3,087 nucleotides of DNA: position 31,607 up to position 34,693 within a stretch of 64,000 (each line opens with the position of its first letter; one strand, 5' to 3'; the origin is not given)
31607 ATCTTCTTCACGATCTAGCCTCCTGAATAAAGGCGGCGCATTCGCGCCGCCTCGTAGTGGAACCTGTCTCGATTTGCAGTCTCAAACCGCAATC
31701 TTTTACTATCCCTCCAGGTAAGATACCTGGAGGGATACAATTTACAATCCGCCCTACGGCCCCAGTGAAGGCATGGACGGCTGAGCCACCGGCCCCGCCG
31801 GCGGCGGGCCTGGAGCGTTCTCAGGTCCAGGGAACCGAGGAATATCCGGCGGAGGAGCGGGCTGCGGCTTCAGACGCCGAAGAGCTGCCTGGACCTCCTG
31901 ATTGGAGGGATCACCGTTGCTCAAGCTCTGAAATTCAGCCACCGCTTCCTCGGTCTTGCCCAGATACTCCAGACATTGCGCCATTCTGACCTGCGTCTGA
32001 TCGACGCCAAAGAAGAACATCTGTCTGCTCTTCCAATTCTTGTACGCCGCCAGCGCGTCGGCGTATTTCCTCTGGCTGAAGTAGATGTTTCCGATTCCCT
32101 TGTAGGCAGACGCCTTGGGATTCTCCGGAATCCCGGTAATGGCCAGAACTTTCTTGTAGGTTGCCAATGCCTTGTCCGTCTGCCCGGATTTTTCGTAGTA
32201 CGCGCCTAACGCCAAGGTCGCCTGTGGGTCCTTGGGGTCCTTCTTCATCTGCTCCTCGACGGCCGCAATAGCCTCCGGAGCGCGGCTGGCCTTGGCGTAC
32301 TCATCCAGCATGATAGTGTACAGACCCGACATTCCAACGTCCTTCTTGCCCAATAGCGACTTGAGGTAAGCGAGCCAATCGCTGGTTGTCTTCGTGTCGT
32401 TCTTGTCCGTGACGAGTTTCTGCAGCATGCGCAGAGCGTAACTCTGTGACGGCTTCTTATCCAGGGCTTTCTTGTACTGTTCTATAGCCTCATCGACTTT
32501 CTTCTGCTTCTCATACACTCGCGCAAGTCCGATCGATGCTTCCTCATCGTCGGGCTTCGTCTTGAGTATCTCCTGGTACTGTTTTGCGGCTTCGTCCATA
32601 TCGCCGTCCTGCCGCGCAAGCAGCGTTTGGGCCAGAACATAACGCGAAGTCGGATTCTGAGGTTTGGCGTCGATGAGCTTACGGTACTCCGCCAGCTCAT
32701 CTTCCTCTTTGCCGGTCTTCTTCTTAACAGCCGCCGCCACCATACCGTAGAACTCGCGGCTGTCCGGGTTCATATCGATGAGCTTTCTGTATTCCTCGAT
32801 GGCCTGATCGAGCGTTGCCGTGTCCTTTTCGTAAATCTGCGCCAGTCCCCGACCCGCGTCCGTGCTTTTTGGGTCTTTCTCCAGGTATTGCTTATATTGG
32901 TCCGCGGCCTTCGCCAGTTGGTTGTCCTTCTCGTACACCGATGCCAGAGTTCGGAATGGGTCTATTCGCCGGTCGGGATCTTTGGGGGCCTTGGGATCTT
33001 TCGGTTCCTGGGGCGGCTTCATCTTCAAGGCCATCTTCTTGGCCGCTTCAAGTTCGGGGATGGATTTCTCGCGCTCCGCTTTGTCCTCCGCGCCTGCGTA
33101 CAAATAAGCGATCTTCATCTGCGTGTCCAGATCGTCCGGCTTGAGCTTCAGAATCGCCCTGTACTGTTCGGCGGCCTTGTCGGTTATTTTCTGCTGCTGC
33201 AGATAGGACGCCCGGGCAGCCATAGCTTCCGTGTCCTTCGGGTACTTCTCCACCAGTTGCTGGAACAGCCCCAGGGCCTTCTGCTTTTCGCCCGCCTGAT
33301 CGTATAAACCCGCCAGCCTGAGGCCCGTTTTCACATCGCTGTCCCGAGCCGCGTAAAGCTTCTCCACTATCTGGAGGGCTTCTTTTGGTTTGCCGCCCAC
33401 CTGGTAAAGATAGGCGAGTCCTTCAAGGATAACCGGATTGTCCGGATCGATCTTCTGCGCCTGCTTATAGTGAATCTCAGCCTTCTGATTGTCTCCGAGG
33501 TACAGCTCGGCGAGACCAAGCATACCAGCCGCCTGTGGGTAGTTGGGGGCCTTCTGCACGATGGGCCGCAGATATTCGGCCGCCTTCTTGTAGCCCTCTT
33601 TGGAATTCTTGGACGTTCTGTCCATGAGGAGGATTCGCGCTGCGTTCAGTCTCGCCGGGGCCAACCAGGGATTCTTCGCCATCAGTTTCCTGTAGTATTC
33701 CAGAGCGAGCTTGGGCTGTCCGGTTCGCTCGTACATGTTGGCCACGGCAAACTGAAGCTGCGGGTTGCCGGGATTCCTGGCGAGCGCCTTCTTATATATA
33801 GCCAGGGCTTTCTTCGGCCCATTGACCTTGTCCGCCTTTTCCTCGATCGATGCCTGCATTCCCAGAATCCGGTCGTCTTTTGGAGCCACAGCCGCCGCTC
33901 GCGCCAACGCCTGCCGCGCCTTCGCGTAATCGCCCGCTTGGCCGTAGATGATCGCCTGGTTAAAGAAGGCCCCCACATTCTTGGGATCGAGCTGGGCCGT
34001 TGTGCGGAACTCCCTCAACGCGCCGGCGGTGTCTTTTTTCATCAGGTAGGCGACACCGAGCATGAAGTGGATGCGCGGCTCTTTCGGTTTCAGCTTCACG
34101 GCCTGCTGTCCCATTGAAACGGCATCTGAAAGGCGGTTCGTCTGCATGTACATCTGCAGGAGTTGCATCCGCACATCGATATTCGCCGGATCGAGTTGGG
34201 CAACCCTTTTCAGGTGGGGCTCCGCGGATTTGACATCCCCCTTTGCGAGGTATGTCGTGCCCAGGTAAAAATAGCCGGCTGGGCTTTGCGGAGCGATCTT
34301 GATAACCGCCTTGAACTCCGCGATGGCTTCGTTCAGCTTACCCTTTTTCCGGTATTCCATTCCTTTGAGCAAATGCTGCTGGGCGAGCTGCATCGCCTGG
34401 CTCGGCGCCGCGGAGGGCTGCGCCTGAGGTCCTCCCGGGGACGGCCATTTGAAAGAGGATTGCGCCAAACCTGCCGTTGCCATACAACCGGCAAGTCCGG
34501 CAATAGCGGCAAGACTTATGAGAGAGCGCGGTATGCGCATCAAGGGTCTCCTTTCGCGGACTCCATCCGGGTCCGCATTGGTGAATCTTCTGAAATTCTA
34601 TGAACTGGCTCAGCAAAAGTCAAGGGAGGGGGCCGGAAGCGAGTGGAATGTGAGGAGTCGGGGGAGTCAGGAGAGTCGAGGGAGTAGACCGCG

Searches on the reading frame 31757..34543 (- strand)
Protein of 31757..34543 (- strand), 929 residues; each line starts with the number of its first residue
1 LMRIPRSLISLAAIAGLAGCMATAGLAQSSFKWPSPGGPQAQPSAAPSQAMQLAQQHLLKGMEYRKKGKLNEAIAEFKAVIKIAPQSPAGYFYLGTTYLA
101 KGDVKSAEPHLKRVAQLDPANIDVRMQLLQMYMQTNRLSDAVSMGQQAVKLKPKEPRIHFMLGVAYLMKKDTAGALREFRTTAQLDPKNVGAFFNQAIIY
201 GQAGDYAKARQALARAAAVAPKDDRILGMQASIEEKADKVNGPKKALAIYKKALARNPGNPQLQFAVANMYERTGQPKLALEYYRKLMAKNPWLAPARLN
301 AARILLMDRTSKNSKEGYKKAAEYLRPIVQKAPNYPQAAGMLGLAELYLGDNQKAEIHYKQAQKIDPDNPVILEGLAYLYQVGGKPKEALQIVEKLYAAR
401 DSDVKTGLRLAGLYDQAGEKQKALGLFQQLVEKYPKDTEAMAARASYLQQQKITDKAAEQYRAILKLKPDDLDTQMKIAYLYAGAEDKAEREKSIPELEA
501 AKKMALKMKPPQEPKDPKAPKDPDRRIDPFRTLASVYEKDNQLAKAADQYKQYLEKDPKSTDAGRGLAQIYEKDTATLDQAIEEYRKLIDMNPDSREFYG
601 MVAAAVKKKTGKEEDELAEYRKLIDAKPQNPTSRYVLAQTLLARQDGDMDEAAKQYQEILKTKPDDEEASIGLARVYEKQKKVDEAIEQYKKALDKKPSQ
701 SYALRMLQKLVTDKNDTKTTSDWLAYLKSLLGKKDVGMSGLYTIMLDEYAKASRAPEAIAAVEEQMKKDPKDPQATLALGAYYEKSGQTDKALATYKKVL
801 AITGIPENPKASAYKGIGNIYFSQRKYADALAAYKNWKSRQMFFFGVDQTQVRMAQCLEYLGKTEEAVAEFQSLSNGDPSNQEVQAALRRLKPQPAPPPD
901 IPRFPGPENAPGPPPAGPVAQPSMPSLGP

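Call 25: search_protein_families(library=pfam, proteins=[window:31757-34543:-], max_evalue=0.00001)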
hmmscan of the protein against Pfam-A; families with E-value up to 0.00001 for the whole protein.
window:31757-34543:- (929 aa): 30 families (the best 25 are shown)
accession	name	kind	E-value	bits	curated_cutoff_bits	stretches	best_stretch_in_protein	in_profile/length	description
PF14559.12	TPR_19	-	1.3e-63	211.7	25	4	644-710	2-68/68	Tetratricopeptide repeat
PF13428.12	TPR_14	-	2.5e-63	204.3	23.5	0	261-304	1-44/44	Tetratricopeptide repeat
PF13432.12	TPR_16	-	1.9e-62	207.6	32.7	2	641-700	5-64/65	Tetratricopeptide repeat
PF07719.23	TPR_2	-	3.6e-62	201.8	27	0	670-698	4-32/34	Tetratricopeptide repeat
PF00515.34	TPR_1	-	5.3e-47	156.2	27.8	0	672-699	6-33/34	Tetratricopeptide repeat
PF13414.12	TPR_11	-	2.3e-46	155.7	26.8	1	62-102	2-42/42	TPR repeat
PF13431.12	TPR_17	-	1e-43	144.4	24.4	0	180-211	3-34/34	Tetratricopeptide repeat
PF13424.12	TPR_12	-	1.6e-34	118.4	30.1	1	776-835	5-69/77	Tetratricopeptide repeat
PF13181.12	TPR_8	-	1.7e-34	115.4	25.7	0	58-86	5-33/34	Tetratricopeptide repeat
PF24575.1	TPR_Slam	-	1.9e-30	105.8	35.2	1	240-316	28-102/104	Surface lipoprotein assembly modifier, N-terminal TPR repeats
PF13176.12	TPR_7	-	1.6e-29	99.8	27.9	0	777-809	3-35/36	Tetratricopeptide repeat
PF13174.12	TPR_6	-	3.1e-26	90.6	26.3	0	408-436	4-32/33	Tetratricopeptide repeat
PF23914.1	TPR_CcmH_CycH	-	4.4e-26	92.1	42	1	82-189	44-154/158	Cytochrome c-type biogenesis protein H TPR domain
PF13371.12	TPR_9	-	5.1e-25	87.7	35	0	165-225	4-64/73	Tetratricopeptide repeat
PF12895.13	ANAPC3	-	2.1e-24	86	27.2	0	621-692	13-81/82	Anaphase-promoting complex, cyclosome, subunit 3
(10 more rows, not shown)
